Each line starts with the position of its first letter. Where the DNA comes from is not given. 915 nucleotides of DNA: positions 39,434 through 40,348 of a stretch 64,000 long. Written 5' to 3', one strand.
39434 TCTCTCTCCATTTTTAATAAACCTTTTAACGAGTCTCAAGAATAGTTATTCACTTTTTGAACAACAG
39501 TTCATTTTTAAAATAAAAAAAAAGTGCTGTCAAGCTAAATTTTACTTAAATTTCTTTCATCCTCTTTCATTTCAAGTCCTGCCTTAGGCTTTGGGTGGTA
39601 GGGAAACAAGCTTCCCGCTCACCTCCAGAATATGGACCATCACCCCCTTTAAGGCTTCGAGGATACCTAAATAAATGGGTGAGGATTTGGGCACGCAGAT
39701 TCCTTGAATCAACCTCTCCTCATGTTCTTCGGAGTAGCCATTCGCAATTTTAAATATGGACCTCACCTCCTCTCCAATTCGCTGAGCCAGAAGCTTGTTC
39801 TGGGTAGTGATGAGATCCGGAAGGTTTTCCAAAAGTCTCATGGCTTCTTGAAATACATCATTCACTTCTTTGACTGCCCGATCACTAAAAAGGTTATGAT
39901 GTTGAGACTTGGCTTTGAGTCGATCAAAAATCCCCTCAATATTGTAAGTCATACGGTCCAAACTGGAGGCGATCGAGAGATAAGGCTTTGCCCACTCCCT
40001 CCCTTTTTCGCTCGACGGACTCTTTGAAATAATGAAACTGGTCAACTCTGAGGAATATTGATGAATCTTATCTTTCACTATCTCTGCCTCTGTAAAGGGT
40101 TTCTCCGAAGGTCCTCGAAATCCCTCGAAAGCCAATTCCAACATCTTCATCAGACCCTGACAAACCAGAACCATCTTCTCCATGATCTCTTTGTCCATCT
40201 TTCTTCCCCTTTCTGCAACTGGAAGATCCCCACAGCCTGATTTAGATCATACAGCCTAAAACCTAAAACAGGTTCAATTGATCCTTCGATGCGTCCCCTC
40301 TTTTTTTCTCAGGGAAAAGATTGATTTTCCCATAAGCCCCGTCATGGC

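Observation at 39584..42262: Poorly characterised gene group: PhoU-like helical protein, EndoQ-like PHP nuclease, radical-SAM-like Cys-rich fragment and a 272-bp structured spacer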

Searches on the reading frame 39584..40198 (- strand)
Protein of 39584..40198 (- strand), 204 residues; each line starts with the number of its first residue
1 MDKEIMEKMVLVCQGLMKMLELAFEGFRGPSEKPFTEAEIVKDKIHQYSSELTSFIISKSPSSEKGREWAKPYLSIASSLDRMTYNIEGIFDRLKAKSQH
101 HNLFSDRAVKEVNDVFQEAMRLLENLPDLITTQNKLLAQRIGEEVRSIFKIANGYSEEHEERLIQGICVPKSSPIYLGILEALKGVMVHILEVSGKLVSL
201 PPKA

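Call 3: search_protein_families(library=pfam, proteins=[window:39584-40198:-], max_evalue=0.01)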
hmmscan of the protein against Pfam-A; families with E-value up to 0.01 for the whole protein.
window:39584-40198:- (204 aa): 1 family
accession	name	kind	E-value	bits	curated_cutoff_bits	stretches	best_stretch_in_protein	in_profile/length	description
PF01466.24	Skp1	-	0.0026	18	22.3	1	143-163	21-41/48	Skp1 family, dimerisation domain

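Call 4: search_protein_families(library=ncbifam, proteins=[window:39584-40198:-], max_evalue=0.01)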
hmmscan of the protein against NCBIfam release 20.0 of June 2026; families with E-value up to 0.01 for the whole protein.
window:39584-40198:- (204 aa): 0 families

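Call 10: search_solved_structures(query=window:39584-40198:-, max_evalue=10, show_alignments=2)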
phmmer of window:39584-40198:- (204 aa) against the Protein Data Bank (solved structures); distinct sequences matched with E-value up to 10: 3.
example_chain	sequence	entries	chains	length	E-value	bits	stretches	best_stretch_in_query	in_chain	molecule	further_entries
6h3z_A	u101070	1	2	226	0.4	13.7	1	35-153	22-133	CCR4-not transcription complex subunit 1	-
10wc_A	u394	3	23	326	1.1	12.2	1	29-162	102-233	KpSwz DUF4062 | KpSwz | KpSwz TIR/DUF4062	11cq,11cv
3dxs_X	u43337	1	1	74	1.3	12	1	106-147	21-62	Copper-transporting ATPase RAN1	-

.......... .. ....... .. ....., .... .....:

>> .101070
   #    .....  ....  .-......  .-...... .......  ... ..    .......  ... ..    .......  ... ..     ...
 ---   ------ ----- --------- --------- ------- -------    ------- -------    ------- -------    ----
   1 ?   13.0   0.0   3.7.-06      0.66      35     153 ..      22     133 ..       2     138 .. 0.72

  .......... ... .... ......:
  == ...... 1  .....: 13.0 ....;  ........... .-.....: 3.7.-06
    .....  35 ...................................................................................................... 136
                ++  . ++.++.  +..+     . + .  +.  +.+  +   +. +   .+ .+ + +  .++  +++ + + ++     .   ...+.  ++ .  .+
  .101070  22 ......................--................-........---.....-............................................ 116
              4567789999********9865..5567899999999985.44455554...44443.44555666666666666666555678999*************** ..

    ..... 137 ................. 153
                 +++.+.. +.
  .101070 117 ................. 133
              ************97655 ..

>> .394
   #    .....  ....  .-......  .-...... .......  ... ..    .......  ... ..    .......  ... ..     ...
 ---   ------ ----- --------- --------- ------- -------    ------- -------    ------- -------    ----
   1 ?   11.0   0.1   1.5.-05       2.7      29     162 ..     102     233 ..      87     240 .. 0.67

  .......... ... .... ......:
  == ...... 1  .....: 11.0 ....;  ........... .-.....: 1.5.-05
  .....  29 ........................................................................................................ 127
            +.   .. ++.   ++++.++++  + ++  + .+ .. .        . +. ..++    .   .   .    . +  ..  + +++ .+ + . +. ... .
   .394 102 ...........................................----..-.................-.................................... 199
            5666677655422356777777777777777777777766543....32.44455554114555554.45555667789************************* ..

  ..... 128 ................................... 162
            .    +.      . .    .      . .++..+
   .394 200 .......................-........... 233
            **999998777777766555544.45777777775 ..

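Call 13: find_homologous_proteins(query=window:39584-40198:-, max_evalue=0.001)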
Query window:39584-40198:- (204 aa): 718 proteins with E <= 0.001 among 857 candidates; the best 120 are listed.
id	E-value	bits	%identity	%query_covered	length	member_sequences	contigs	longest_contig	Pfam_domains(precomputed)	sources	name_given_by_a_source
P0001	2.5e-127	440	100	100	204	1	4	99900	-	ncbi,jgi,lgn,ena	-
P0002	9.4e-110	383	87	100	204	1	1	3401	-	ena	-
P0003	3.5e-109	381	86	100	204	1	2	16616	-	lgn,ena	-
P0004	8.2e-109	380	86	100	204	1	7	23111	-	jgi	jgi:Na+/phosphate symporter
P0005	8.9e-109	379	86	100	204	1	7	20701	-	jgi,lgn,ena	jgi:Na+/phosphate symporter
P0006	1.7e-108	379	86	100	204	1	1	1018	-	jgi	jgi:Na+/phosphate symporter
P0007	2.5e-108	378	86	100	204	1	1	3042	-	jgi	jgi:Na+/phosphate symporter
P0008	4.8e-108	377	88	100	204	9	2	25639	-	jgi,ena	-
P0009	5.0e-108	377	86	100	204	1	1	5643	-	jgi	jgi:Na+/phosphate symporter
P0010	1.1e-107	376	86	100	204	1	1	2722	-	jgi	jgi:Na+/phosphate symporter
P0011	2.4e-107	375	87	100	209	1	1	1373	-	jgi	jgi:Na+/phosphate symporter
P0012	5.2e-107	374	87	100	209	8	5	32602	-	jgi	jgi:Na+/phosphate symporter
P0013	5.9e-107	374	86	100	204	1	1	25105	-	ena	-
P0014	1.4e-106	372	87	100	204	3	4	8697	-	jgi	jgi:Na+/phosphate symporter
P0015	1.8e-106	372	85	100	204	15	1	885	-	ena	-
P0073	2.7e-101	355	82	96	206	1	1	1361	PF01895.25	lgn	-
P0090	4.6e-100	351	82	97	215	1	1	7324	PF01895.25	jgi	jgi:Na+/phosphate symporter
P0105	5.4e-99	348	81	100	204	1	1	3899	PF01895.25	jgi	-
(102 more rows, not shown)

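Call 52: predict_structure(alignment_id=A4)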
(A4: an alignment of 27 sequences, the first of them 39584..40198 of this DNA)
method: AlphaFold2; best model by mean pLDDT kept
length: 204 residues; sequences in the alignment: 27
mean_pLDDT: 80.2   pTM: 0.80
mean pLDDT of the five models: 80.2, 77.3, 75.6, 70.8, 69.9
residues with pLDDT >= 90: 70; 70-90: 90; 50-70: 26; < 50: 18
segments of 3 or more residues with pLDDT < 50: 154-170
pLDDT, mean of each block of 10 residues (from residue 1): 92 96 84 86 96 93 83 93 93 79 67 82 92 86 70 47 40 68 83 83 55
secondary structure, 60 per line:
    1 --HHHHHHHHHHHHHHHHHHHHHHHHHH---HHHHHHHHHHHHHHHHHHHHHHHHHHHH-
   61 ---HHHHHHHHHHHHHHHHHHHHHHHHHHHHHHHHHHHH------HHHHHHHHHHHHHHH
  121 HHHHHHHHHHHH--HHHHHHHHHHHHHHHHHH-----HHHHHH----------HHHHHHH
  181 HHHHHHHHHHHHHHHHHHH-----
elements in order: H3-28 H32-59 H64-99 H106-132 H135-152 H158-163 H174-199

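Call 56: search_protein_representatives(alignment_id=A4)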
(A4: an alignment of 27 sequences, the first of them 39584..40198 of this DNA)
Query: 27 sequences, 204 profile positions. Proteins with E-value up to 0.001 (for the whole library): 391; up to 1e-10: 184; up to 1e-30: 15. The best 150 are listed.
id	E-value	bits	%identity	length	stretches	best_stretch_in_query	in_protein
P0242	8.0e-73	260.7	-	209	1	1-202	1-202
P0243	2.7e-56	206.7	-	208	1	2-203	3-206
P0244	1.7e-51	191.1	-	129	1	77-203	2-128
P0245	5.6e-47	176.3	-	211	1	1-197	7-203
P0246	1.3e-42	162.1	-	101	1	112-203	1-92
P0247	2.3e-41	158.0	-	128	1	19-125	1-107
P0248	3.4e-40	154.2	-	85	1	120-204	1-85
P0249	2.3e-35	138.4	-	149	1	1-113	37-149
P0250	2.7e-35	138.2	-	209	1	3-200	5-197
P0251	8.8e-34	133.2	-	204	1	9-198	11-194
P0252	1.9e-33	132.2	-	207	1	4-198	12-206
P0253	4.7e-33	130.9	-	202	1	3-197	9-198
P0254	7.2e-33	130.3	-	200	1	1-199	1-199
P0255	7.3e-33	130.2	-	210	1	4-195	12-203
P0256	5.8e-31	124.0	-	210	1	3-194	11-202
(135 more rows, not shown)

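Call 58: search_protein_families(library=pfam, alignment_id=A6, max_evalue=0.01)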
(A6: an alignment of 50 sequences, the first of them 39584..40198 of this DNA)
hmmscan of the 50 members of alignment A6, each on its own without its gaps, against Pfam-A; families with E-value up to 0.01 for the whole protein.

A. member 1, window:39584-40198:- (204 aa): 1 family
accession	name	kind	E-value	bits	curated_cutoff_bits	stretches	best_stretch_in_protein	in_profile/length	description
PF01466.24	Skp1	-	0.0026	18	22.3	1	143-163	21-41/48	Skp1 family, dimerisation domain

B. families by the number of members that match (of 50 scanned): 9 families
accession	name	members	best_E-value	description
PF01895.24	PhoU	25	1.2e-20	PhoU domain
PF13166.12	AAA_13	1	0.00045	AAA domain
PF00015.26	MCPsignal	1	0.0022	Methyl-accepting chemotaxis protein (MCP) signalling domain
PF01466.24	Skp1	1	0.0026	Skp1 family, dimerisation domain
PF10157.14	BORCS6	1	0.0047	BLOC-1-related complex sub-unit 6 C-terminal helix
PF21329.2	CYP38_PsbQ-like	1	0.0062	Peptidyl-prolyl cis-trans isomerase CYP38-like, PsbQ-like domain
PF04825.18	Rad21_Rec8_N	1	0.0064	N terminus of Rad21 / Rec8 like protein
PF15397.11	DUF4618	1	0.0072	Domain of unknown function (DUF4618)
PF09375.15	Peptidase_M75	1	0.0087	Imelysin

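Call 61: fold_search(model_id=the predicted structure, library=pdb)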
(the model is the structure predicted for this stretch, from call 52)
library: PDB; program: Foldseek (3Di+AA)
matches with E <= 10: 328; with E <= 0.001: 7
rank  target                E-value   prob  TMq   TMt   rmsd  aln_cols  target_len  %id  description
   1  4q25_A                9.0e-05  1.00  0.78  0.76   3.5       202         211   11  Crystal structure of PhoU from Pseudomonas aeruginosa (released 2015-02-18)
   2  1t8b_A                1.1e-04  1.00  0.78  0.76   3.5       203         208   14  Crystal structure of refolded PHOU-like protein (gi 2983430) from Aquifex aeolicus (released 2004-12-07)
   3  1t72_B                2.2e-04  1.00  0.77  0.74   3.6       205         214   14  Crystal structure of phosphate transport system protein phoU from Aquifex aeolicus (released 2004-12-07)
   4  4q25_B                4.2e-04  1.00  0.77  0.75   3.6       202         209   12  Crystal structure of PhoU from Pseudomonas aeruginosa (released 2015-02-18)
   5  1t72_A                4.9e-04  1.00  0.77  0.73   3.5       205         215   13  Crystal structure of phosphate transport system protein phoU from Aquifex aeolicus (released 2004-12-07)
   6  1t72_G                5.2e-04  1.00  0.78  0.76   3.6       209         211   14  Crystal structure of phosphate transport system protein phoU from Aquifex aeolicus (released 2004-12-07)
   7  1xwm                  7.2e-04  1.00  0.64  0.62   5.5       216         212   12  The crystal structure of PhoU (phosphate uptake regulator), Structural genomics (released 2004-12-14)
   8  3l39                  1.2e-03  1.00  0.60  0.59   5.2       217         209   12  Crystal structure of Putative PhoU-like phosphate regulatory protein (BT4638) from BACTEROIDES THETAIOTAOMICRON VPI-5482 (released 2010-01-19)
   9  1t72_E                2.4e-03  1.00  0.74  0.71   4.2       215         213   13  Crystal structure of phosphate transport system protein phoU from Aquifex aeolicus (released 2004-12-07)
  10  1sum                  4.1e-03  1.00  0.53  0.49   7.0       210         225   10  Crystal structure of a hypothetical protein at 2.0 A resolution (released 2004-08-24)
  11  2iiu_B                4.3e-03  1.00  0.52  0.51   6.5       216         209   11  Crystal structure of a putative PhoU-like phosphate regulatory protein (NP_719307.1) from Shewanella oneidensis MR-1 a (released 2006-10-17)
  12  2olt_A                4.8e-03  1.00  0.58  0.56   5.7       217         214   10  Crystal structure of a phou-like protein (so_3770) from shewanella oneidensis mr-1 at 2.00 A resolution (released 2007-02-06)
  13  2olt_C                1.0e-02  1.00  0.58  0.55   5.9       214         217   10  Crystal structure of a phou-like protein (so_3770) from shewanella oneidensis mr-1 at 2.00 A resolution (released 2007-02-06)
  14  2iiu_A                1.7e-02  1.00  0.56  0.55   6.0       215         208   11  Crystal structure of a putative PhoU-like phosphate regulatory protein (NP_719307.1) from Shewanella oneidensis MR-1 a (released 2006-10-17)
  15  2olt_B                1.8e-02  1.00  0.58  0.57   5.8       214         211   11  Crystal structure of a phou-like protein (so_3770) from shewanella oneidensis mr-1 at 2.00 A resolution (released 2007-02-06)
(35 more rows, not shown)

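Call 83: search_protein_families(library=padloc, proteins=[window:39584-40198:-], max_evalue=0.01)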
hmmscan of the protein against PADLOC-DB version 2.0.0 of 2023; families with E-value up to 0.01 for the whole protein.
window:39584-40198:- (204 aa): 0 families
